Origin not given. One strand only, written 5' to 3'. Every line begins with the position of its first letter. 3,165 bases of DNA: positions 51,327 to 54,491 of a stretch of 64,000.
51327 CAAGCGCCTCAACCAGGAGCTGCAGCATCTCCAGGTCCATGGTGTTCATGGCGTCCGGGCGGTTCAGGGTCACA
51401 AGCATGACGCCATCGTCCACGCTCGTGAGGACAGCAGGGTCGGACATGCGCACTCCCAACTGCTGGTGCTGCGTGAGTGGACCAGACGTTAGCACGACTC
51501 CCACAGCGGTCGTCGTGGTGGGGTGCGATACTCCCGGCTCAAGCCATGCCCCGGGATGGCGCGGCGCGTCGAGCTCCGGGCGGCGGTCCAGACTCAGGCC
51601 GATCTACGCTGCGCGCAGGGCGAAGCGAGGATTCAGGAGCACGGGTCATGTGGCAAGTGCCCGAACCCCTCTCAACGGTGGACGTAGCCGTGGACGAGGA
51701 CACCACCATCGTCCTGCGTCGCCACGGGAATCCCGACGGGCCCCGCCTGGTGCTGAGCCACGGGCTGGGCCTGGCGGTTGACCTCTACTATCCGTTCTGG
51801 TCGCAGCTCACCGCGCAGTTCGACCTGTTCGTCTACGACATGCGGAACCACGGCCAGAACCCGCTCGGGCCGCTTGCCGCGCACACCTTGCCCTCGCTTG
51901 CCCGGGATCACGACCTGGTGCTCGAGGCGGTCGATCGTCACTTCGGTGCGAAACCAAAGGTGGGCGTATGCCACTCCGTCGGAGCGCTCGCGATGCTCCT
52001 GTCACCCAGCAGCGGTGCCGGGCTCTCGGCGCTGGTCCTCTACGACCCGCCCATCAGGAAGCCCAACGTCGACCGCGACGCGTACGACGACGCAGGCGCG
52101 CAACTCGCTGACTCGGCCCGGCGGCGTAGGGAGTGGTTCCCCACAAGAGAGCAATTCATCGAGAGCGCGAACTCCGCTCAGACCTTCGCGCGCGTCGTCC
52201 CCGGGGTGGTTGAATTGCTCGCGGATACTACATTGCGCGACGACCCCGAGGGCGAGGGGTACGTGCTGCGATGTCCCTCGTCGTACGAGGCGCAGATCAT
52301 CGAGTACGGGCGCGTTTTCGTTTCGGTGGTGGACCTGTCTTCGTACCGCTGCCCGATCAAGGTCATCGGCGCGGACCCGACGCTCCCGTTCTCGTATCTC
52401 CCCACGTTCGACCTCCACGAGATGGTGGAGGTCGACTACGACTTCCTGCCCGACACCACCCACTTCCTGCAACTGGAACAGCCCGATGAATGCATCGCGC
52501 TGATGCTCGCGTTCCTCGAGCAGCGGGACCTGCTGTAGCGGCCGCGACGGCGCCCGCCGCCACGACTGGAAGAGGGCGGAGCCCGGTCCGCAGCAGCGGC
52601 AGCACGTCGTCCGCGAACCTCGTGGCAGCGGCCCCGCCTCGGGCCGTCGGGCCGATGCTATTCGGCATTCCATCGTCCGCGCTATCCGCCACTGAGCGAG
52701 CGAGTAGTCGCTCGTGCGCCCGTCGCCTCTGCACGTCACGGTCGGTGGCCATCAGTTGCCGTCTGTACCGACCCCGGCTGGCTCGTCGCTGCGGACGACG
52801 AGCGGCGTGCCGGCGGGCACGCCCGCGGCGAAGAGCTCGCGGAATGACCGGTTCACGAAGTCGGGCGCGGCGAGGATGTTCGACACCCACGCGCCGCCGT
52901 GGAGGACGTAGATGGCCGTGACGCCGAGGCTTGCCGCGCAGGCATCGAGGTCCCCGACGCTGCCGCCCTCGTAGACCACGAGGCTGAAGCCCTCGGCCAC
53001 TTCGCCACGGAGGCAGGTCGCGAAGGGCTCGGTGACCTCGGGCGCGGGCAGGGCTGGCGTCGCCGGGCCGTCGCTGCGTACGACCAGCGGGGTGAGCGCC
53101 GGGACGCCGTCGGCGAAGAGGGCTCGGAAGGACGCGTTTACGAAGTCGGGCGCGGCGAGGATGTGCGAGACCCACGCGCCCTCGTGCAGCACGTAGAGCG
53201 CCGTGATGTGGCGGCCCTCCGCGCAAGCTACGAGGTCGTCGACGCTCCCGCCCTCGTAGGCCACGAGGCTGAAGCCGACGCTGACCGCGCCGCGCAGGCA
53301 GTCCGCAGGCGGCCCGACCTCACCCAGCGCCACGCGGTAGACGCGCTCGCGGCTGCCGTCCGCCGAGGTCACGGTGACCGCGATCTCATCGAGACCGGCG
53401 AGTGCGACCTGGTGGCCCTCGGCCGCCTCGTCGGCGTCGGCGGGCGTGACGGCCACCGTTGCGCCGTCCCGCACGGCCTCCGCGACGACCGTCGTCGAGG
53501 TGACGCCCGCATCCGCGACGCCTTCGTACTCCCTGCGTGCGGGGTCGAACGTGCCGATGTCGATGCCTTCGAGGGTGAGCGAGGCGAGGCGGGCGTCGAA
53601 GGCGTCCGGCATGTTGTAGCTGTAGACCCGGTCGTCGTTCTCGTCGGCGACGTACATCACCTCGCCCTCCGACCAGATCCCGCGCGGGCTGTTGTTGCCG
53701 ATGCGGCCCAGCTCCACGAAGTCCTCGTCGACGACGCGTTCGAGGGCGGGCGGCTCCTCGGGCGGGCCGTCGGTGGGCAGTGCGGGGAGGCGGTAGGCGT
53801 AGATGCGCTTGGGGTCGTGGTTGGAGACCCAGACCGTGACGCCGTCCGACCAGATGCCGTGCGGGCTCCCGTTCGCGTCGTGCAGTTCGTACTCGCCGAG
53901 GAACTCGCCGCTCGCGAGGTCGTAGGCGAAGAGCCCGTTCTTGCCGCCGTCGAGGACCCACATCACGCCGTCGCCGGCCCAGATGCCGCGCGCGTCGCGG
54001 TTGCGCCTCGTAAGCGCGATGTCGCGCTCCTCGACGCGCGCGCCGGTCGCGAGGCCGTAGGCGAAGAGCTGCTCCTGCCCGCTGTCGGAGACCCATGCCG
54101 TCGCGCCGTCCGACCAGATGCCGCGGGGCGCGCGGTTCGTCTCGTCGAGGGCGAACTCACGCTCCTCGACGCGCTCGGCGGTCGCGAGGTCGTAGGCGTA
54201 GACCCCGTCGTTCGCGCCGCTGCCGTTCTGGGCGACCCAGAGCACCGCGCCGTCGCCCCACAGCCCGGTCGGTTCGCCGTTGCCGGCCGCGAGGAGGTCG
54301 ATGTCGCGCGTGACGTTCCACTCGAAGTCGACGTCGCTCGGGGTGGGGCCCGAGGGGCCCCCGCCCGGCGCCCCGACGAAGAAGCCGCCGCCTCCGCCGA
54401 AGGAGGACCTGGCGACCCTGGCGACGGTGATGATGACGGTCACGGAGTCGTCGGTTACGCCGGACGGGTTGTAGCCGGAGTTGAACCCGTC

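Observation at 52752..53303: Tandem pair of an unassigned ~80-aa Cys-bracketed domain at the extreme C-terminus of the giant protein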

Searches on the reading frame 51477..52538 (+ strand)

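Call 45: search_protein_families(library=pfam, proteins=[window:51477-52538:+], max_evalue=0.001)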
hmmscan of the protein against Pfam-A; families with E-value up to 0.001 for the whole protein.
window:51477-52538:+ (353 aa): 3 families
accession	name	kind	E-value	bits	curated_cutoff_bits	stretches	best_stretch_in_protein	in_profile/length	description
PF12697.13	Abhydrolase_6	-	5.6e-15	57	26.3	1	91-341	1-216/217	Alpha/beta hydrolase family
PF12146.15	Hydrolase_4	-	1.6e-07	31.3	27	1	91-195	7-113/239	Serine aminopeptidase, S33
PF00561.26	Abhydrolase_1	-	3.7e-06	27.2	25.8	1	89-224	1-134/245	alpha/beta hydrolase fold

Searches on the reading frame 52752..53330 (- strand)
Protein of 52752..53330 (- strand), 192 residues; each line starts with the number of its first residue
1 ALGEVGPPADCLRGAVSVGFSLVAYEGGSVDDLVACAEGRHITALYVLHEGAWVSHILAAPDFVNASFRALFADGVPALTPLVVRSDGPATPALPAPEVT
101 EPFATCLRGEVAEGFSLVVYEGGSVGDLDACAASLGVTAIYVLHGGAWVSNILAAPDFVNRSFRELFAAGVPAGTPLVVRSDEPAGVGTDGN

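Call 6: search_protein_families(library=pfam, proteins=[window:52752-53330:-], max_evalue=1)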
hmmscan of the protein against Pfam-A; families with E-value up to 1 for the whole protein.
window:52752-53330:- (192 aa): 3 families
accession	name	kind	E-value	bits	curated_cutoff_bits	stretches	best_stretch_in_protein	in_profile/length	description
PF00875.24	DNA_photolyase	-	0.11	12.9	26.6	0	129-186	19-78/164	DNA photolyase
PF12027.13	DUF3514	-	0.15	12.2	25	1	30-67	81-119/256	Protein of unknown function (DUF3514)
PF13977.11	TetR_C_6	-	0.21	12.2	27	0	43-79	77-113/115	BetI-type transcriptional repressor, C-terminal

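Call 11: search_protein_families(library=ncbifam, proteins=[window:52752-53330:-], max_evalue=1)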
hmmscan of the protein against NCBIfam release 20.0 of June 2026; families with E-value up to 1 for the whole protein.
window:52752-53330:- (192 aa): 0 families

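Call 40: predict_structure(alignment_id=A3)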
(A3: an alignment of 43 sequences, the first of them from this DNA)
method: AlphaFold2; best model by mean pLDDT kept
length: 188 residues; sequences in the alignment: 43
mean_pLDDT: 89.2   pTM: 0.81
mean pLDDT of the five models: 89.2, 89.2, 88.6, 86.2, 84.3
residues with pLDDT >= 90: 143; 70-90: 30; 50-70: 7; < 50: 8
segments of 3 or more residues with pLDDT < 50: 1-3, 183-185
pLDDT, mean of each block of 10 residues (from residue 1): 67 94 94 95 91 96 97 94 91 75 90 94 96 95 92 96 94 89 48
secondary structure, 60 per line:
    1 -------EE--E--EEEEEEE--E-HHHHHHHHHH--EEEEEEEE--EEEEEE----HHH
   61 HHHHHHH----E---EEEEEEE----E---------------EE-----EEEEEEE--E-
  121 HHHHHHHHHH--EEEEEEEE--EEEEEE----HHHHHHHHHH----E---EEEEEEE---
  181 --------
elements in order: E15-21 H26-35 E38-45 E48-53 H58-67 E76-82 E110-116 H121-130 E133-140 E143-148 H153-162 E171-177

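Call 44: fold_search(model_id=the predicted structure, library=pdb)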
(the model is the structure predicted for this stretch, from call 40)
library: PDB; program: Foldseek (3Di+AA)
matches with E <= 10: 256; with E <= 0.001: 0
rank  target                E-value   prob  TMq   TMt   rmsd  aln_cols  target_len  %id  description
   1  7mrn_A                3.7e-01  0.03  0.13  0.09  19.5       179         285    8  Mouse CNTN5 APP complex (released 2022-01-05)
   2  6q9m_B                5.0e-01  0.02  0.10  0.07  18.3       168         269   15  Central Fibronectin-III array of RIM-binding protein (released 2020-01-15)
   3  4q7x_A                5.3e-01  0.02  0.13  0.11  16.6       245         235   13  Neutrophil serine protease 4 (PRSS57) apo form 1 (released 2014-09-03)
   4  4o01_D                5.6e-01  0.04  0.13  0.06  14.1       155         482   14  Crystal Structure of D. radiodurans Bacteriophytochrome Photosensory Core Module in its Illuminated Form (released 2014-05-07)
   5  7w65_F                5.6e-01  0.02  0.12  0.09  14.9       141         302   12  Crystal structure of minor pilin TcpB from Vibrio cholerae complexed with secreted protein TcpF (released 2022-11-09)
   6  4o01_B                6.3e-01  0.04  0.12  0.06  16.3       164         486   16  Crystal Structure of D. radiodurans Bacteriophytochrome Photosensory Core Module in its Illuminated Form (released 2014-05-07)
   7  4o01_A                7.5e-01  0.04  0.12  0.06  16.3       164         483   16  Crystal Structure of D. radiodurans Bacteriophytochrome Photosensory Core Module in its Illuminated Form (released 2014-05-07)
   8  5c5k_A                8.5e-01  0.03  0.13  0.06  15.5       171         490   18  Structure of the Pfr form of a canonical phytochrome (released 2016-02-17)
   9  1slx_B                8.5e-01  0.01  0.11  0.10  14.8       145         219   10  RAT ANIONIC N143H, E151H TRYPSIN COMPLEXED TO A86H ECOTIN; ZINC-BOUND (released 1996-07-11)
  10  4wd9_A                9.5e-01  0.05  0.21  0.05  25.9       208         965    9  Crystal structure of tRNA-dependent lantibiotic dehydratase NisB in complex with NisA leader peptide (released 2014-10-29)
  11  3e0p                  1.0e+00  0.02  0.15  0.13  16.0       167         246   11  The X-ray structure of Human Prostasin in complex with a covalent benzoxazole inhibitor (released 2008-09-09)
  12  9bos                  1.0e+00  0.02  0.12  0.12  15.0       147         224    9  Human mesotrypsin (PRSS3) unliganded and in an active (E) conformation (released 2025-06-11)
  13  5c5k_B                1.1e+00  0.03  0.13  0.06  14.4       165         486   17  Structure of the Pfr form of a canonical phytochrome (released 2016-02-17)
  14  8a1a_A                1.1e+00  0.02  0.15  0.03  20.5       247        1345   10  Structure of a leucinostatin derivative determined by host lattice display : L1F11V1 construct (released 2022-12-07)
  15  5c5k_D                1.2e+00  0.03  0.13  0.06  14.5       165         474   17  Structure of the Pfr form of a canonical phytochrome (released 2016-02-17)
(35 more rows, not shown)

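Call 64: search_protein_families(library=pfam, alignment_id=A3, max_evalue=10)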
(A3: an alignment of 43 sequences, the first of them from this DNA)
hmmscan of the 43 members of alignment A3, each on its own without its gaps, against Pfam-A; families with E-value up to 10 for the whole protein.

A. member 1, seq(188 aa): 3 families
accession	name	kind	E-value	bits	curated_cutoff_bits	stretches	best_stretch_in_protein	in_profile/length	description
PF00875.24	DNA_photolyase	-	0.097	13.1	26.6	0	125-182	19-78/164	DNA photolyase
PF12027.13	DUF3514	-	0.14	12.3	25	1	26-63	81-119/256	Protein of unknown function (DUF3514)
PF13977.11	TetR_C_6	-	0.2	12.3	27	1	39-75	77-113/115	BetI-type transcriptional repressor, C-terminal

B. families by the number of members that match (of 43 scanned): 24 families
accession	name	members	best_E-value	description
PF00875.24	DNA_photolyase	17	0.0032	DNA photolyase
PF13977.11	TetR_C_6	7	0.0012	BetI-type transcriptional repressor, C-terminal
PF24204.1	DUF7428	7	0.039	Domain of unknown function (DUF7428)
PF23706.1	Rv1893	5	0.028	Rv1893-like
PF15276.11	PP1_bind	4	0.021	Protein phosphatase 1 binding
PF12027.13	DUF3514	3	0.13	Protein of unknown function (DUF3514)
PF17853.6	GGDEF_2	2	0.013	GGDEF-like domain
PF11180.13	DUF2968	2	0.048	Protein of unknown function (DUF2968)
PF17940.6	TetR_C_31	2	0.055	Tetracyclin repressor-like, C-terminal domain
PF07555.19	NAGidase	2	0.075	beta-N-acetylglucosaminidase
PF21743.3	PTM_DIR17_Tudor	2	0.099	PTM/DIR17-like, Tudor domain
PF01764.32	Lipase_3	2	0.15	Lipase (class 3)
PF17937.6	TetR_C_28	1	0.0023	Tetracyclin repressor-like, C-terminal domain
PF15257.11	DUF4590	1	0.1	Domain of unknown function (DUF4590)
PF05284.17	DUF736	1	0.13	Protein of unknown function (DUF736)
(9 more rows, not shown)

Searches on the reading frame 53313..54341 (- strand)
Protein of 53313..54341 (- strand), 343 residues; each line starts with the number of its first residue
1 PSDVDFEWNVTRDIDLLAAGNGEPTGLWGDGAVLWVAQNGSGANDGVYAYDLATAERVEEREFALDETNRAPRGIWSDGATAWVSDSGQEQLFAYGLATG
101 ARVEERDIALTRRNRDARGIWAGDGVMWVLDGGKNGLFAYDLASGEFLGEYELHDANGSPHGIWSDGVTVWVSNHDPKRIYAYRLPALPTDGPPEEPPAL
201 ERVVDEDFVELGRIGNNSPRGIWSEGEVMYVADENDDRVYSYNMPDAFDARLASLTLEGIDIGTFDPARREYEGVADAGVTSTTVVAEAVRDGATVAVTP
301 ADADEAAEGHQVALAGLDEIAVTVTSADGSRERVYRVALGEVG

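Call 52: search_solved_structures(query=window:53313-54341:-, max_evalue=1)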
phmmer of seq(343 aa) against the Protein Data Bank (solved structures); distinct sequences matched with E-value up to 1: 2.
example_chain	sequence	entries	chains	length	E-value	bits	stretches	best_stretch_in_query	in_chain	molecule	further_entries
2z2n_A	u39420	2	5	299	3.8e-05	26.2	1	109-173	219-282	virginiamycin B lyase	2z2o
2z2p_A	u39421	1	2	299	0.0025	20.2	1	102-173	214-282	Virginiamycin B lyase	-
